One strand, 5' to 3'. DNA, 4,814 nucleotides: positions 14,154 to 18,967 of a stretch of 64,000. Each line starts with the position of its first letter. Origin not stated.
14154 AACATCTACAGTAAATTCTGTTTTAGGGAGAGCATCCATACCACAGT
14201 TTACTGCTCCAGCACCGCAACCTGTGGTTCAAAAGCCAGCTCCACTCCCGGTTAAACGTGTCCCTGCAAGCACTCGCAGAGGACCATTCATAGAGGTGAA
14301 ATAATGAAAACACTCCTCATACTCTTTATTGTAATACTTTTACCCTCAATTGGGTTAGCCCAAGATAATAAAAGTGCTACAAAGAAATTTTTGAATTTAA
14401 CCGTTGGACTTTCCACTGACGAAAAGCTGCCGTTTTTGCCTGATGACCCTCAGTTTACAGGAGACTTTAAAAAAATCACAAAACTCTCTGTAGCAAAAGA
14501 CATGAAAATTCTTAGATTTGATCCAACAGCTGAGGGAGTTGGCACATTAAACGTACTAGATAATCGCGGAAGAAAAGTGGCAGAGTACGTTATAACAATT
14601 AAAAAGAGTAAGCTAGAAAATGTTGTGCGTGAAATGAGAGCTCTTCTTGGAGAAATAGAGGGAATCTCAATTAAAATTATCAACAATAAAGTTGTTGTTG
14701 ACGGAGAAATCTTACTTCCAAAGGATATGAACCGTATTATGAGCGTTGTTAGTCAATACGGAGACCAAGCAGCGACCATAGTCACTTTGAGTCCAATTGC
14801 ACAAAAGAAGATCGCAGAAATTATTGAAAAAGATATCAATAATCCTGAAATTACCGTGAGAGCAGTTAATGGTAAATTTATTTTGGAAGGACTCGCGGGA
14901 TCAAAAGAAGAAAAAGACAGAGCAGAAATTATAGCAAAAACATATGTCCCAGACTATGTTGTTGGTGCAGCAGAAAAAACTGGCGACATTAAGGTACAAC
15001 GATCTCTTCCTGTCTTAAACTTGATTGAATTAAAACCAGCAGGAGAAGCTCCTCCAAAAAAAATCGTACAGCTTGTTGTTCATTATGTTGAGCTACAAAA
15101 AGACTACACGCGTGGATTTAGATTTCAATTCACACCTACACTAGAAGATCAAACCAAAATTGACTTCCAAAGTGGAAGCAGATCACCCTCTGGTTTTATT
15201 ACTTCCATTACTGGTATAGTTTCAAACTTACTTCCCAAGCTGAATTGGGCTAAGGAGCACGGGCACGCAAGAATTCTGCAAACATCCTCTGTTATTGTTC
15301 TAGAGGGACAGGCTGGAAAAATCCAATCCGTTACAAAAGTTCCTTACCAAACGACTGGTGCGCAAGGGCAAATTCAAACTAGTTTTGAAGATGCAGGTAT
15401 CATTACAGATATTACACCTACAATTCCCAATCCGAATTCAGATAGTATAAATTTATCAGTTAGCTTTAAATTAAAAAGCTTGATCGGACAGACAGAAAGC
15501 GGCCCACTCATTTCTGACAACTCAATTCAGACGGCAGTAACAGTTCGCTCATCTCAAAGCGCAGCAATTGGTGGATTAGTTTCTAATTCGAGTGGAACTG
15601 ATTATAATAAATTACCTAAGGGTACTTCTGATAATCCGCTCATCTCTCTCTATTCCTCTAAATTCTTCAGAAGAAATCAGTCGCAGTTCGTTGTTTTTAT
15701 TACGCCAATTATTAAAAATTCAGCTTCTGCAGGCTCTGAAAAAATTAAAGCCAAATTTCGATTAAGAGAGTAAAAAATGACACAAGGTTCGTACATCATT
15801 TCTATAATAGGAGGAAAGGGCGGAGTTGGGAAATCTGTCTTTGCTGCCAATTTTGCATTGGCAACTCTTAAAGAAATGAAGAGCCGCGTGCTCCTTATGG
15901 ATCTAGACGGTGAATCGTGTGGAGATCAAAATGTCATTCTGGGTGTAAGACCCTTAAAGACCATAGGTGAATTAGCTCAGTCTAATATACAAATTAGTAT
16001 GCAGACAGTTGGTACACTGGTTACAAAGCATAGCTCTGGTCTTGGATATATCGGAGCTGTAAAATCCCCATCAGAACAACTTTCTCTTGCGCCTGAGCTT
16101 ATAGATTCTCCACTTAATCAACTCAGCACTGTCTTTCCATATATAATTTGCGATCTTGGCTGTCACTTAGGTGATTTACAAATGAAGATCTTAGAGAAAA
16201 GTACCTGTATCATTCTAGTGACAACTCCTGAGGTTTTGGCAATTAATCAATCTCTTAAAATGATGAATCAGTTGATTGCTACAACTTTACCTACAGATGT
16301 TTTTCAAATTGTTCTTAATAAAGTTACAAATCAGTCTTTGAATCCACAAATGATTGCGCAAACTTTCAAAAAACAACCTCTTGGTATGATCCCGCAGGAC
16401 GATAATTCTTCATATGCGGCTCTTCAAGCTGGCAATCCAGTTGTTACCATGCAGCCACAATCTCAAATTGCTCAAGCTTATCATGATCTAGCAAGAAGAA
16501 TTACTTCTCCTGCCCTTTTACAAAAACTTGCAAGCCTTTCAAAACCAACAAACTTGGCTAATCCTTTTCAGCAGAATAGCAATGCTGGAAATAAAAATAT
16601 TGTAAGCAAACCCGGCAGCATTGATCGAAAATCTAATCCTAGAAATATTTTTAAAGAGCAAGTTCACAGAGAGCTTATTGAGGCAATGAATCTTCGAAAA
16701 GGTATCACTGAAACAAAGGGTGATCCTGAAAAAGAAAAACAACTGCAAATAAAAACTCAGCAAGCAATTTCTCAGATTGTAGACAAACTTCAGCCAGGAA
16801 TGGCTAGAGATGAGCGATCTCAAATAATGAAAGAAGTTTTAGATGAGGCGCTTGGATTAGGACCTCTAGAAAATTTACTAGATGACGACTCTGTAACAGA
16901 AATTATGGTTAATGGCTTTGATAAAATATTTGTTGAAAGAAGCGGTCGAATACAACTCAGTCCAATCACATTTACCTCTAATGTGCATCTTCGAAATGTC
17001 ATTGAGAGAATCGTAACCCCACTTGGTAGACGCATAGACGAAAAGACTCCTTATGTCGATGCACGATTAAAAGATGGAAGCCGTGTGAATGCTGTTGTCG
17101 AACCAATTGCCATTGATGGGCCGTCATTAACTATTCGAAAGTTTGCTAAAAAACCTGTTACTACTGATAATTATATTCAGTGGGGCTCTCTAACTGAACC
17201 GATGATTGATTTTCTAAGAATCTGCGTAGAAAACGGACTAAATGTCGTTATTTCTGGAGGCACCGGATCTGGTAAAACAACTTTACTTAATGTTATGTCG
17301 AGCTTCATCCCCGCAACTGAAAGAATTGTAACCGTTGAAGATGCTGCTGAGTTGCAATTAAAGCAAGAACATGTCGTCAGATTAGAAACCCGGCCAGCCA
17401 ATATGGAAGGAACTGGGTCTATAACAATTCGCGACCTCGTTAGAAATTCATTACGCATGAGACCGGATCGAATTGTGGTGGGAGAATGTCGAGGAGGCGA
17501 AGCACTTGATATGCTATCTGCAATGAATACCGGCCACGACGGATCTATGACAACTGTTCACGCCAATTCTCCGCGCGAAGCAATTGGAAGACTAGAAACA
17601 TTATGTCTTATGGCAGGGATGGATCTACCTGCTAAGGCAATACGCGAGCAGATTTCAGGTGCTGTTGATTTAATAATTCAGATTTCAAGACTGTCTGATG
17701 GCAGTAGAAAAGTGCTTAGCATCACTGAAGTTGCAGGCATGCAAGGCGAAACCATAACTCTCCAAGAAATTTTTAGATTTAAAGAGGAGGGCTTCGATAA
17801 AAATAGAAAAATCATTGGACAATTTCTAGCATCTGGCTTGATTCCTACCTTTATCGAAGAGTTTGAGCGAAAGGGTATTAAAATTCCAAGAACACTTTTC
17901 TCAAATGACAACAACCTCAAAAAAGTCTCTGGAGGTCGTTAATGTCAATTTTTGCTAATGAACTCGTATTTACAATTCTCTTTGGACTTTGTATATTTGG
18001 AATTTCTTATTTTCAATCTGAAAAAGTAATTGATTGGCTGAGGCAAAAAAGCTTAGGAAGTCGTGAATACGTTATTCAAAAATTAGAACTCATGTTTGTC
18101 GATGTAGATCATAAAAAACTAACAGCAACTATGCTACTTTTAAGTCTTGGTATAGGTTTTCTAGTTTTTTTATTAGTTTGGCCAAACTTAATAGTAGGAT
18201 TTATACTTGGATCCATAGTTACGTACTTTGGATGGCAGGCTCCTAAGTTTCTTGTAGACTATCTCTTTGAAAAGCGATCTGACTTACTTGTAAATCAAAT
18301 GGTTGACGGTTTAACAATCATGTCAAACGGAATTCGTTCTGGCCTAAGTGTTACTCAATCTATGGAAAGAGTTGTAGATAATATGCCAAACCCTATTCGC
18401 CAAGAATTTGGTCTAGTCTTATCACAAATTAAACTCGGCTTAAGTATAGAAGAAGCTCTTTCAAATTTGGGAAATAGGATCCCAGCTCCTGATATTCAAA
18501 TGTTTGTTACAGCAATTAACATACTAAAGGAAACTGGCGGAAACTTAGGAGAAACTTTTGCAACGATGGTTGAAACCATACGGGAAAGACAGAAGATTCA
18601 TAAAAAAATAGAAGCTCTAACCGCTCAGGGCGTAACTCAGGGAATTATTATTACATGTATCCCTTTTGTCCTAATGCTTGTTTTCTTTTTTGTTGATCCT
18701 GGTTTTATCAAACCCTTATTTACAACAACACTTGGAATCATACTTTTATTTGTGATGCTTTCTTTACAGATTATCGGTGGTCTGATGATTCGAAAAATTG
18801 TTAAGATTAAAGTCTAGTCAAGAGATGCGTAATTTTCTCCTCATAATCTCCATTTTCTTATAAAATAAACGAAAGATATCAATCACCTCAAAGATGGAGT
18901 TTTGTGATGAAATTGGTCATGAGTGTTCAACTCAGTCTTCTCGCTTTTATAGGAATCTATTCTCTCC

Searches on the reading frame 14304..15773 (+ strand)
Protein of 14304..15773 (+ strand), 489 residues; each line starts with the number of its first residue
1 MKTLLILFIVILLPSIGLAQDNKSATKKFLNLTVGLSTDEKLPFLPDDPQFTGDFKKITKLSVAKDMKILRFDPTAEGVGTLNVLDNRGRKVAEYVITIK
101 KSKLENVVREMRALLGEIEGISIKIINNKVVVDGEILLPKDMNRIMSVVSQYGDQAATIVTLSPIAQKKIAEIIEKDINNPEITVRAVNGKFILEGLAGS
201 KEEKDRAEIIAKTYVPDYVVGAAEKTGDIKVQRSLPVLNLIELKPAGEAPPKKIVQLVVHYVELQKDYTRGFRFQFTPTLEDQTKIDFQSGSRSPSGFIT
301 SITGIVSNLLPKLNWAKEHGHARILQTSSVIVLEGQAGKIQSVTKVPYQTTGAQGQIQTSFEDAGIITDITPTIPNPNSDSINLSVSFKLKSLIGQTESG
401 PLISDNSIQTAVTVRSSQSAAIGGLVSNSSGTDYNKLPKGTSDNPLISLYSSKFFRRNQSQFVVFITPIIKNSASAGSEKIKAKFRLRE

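Call 5: search_protein_families(library=pfam, proteins=[window:14304-15773:+], max_evalue=0.01)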
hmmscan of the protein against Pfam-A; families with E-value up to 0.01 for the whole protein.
window:14304-15773:+ (489 aa): 2 families
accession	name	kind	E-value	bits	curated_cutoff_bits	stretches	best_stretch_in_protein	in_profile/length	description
PF00263.26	Secretin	-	3.6e-23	82.4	27.5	1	317-470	3-167/169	Bacterial type II and III secretion system protein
PF04972.22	BON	-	1.9e-06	28.5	27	1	167-216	6-56/69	BON domain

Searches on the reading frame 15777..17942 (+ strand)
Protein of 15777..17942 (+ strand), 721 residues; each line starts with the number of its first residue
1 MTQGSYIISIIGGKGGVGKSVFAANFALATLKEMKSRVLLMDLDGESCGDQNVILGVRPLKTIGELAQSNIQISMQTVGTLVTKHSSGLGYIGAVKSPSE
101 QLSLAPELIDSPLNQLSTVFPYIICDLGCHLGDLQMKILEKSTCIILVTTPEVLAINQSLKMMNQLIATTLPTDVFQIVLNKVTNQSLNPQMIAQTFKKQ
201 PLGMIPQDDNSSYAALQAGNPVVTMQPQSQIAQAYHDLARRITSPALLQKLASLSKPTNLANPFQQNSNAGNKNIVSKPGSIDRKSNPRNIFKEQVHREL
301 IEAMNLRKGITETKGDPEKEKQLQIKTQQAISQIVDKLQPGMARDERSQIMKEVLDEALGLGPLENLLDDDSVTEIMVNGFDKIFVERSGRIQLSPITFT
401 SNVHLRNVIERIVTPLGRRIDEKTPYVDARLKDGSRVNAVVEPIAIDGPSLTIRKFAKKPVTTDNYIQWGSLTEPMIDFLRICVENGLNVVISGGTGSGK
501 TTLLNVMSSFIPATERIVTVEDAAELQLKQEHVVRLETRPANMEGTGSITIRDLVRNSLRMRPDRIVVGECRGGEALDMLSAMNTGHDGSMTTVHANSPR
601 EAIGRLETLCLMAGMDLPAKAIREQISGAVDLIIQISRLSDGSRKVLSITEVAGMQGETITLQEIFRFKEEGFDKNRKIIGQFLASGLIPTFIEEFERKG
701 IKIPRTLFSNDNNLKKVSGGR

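Call 5: search_protein_families(library=pfam, proteins=[window:15777-17942:+], max_evalue=0.01)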
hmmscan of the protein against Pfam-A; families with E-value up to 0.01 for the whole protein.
window:15777-17942:+ (721 aa): 20 families
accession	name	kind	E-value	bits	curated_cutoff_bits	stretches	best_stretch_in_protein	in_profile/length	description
PF00437.27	T2SSE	-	2.7e-63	214.3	24.9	1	359-645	3-287/370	Type II/IV secretion system protein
PF01656.29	CbiA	-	1.3e-14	54.6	25.4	1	8-215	1-119/125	CobQ/CobB/MinD/ParA nucleotide binding domain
PF10609.15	ParA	-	1.6e-10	41.3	27.1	1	6-242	4-245/246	NUBPL iron-transfer P-loop NTPase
PF00142.24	Fer4_NifH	-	1.9e-07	31.3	25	1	11-244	5-246/271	4Fe-4S iron sulfur cluster binding proteins, NifH/frxC family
PF13614.12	AAA_31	-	2e-06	28.3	27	1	7-162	3-160/177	AAA domain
PF02374.21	ArsA_ATPase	-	4e-06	26.7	24.3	1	10-44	5-38/305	Anion-transporting ATPase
PF00005.33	ABC_tran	-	4.7e-06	27.7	25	1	481-530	5-53/137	ABC transporter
PF06564.18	CBP_BcsQ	-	0.00011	22.3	21.3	0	101-241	97-232/234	Cellulose biosynthesis protein BcsQ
PF10662.15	PduV-EutP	-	0.00025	21.3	21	0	161-211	52-102/143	Ethanolamine utilisation - propanediol utilisation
PF13191.12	AAA_16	-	0.00058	20.8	32.6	0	486-526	23-63/167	AAA ATPase domain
PF20720.3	nSTAND3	-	0.00089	19.4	27.2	0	489-522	19-53/155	Novel STAND NTPase 3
PF13555.12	AAA_29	-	0.0011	19.1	27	1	485-510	21-45/61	P-loop containing region of AAA domain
PF25199.1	nSTAND_NTPase5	-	0.0026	18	34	0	486-505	40-59/145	Novel STAND NTPase 5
PF02492.25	cobW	-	0.0032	17.5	20.7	0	490-533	3-47/180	CobW/HypB/UreG, nucleotide-binding domain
PF05729.18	NACHT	-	0.004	17.5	26.7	0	490-505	3-18/167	NACHT domain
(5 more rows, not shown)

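Call 6: search_protein_families(library=ncbifam, proteins=[window:15777-17942:+], max_evalue=0.01)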
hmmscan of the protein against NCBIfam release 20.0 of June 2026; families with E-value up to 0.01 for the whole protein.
window:15777-17942:+ (721 aa): 60 families (the best 25 are shown)
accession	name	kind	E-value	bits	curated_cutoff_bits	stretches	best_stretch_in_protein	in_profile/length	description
TIGR03819.1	heli_sec_ATPase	hypoth_equivalog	3.5e-102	342.1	373.15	1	327-650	17-339/340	TadA family conjugal transfer-associated ATPase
TIGR02782.1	TrbB_P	equivalog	2.5e-67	227.3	304.55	1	364-656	14-297/303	P-type conjugative transfer ATPase TrbB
TIGR02788.1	VirB11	equivalog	3.7e-67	226.6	249.95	2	476-646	133-303/308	P-type DNA transfer ATPase VirB11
NF058587.1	archaellum_moto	equivalog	1.1e-61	209.3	550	1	316-668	112-451/527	archaellum flagellar ATPase motor FlaI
NF010475.0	PRK13900.1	equivalog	1e-58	199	389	2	477-649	150-322/333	type IV secretion system ATPase VirB11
NF010469.0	PRK13894.1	subfamily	1.7e-55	188.7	508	1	352-657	16-312/320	conjugal transfer ATPase TrbB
NF010407.0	PRK13833.1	subfamily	2.5e-54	184.8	499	1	354-661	13-309/323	conjugal transfer protein TrbB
NF053672.1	bindosome_BasE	exception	8e-39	133.7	1000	1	397-669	179-442/512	bindosome assembly system ATPase subunit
NF010425.0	PRK13851.1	equivalog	1e-34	120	461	1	478-641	153-317/344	type IV secretion system protein VirB11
TIGR01969.1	minD_arch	subfamily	4.8e-24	84.9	201.75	1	7-244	2-232/251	cell division ATPase MinD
TIGR01968.1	minD_bact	equivalog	3.4e-18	65.9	212.9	1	7-244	3-238/261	septum site-determining protein MinD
NF041000.1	ATPase_ComGA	equivalog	3.2e-16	59.1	300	1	481-610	122-246/267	competence type IV pilus ATPase ComGA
TIGR01420.1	pilT_fam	subfamily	1.3e-14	54.2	319.1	1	485-609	121-242/343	PilT/PilU family type 4a pilus ATPase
TIGR03815.1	CpaE_hom_Actino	equivalog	1.9e-13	50.3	154.45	1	3-233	109-331/340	septum site-determining protein Ssd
TIGR02525.1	plasmid_TraJ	equivalog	2.7e-13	49.6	368.3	1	485-610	148-273/372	plasmid transfer ATPase TraJ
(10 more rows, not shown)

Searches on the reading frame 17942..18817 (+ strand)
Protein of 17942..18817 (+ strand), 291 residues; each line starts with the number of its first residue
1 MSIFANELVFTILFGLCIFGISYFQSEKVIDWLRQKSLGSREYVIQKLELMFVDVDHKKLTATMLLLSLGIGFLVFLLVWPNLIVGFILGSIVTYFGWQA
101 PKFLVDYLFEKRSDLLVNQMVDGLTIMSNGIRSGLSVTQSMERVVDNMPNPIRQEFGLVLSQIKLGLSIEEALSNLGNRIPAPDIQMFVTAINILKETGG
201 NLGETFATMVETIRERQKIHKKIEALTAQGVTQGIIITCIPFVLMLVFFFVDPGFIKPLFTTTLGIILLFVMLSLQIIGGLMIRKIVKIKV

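Call 5: search_protein_families(library=pfam, proteins=[window:17942-18817:+], max_evalue=0.01)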
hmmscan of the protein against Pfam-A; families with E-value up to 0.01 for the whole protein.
window:17942-18817:+ (291 aa): 3 families
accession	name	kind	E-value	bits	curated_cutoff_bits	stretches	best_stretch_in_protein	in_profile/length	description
PF00482.28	T2SSF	-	1.1e-19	71.1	25.2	1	125-248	3-123/125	Type II secretion system (T2SS), protein F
PF01769.21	MgtE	-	0.0008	20.1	27.6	1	194-289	3-98/125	Divalent cation transporter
PF19762.4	DUF6249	-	0.0036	17.7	33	1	16-96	16-92/104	Domain of unknown function (DUF6249)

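Call 6: search_protein_families(library=ncbifam, proteins=[window:17942-18817:+], max_evalue=0.01)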
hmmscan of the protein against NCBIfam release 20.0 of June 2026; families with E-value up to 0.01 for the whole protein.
window:17942-18817:+ (291 aa): 1 family
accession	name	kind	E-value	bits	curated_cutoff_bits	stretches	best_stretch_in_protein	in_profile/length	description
NF046075.1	UpsF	equivalog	1.2e-06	27.7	400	1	58-278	260-460/484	membrane pilin protein UpsF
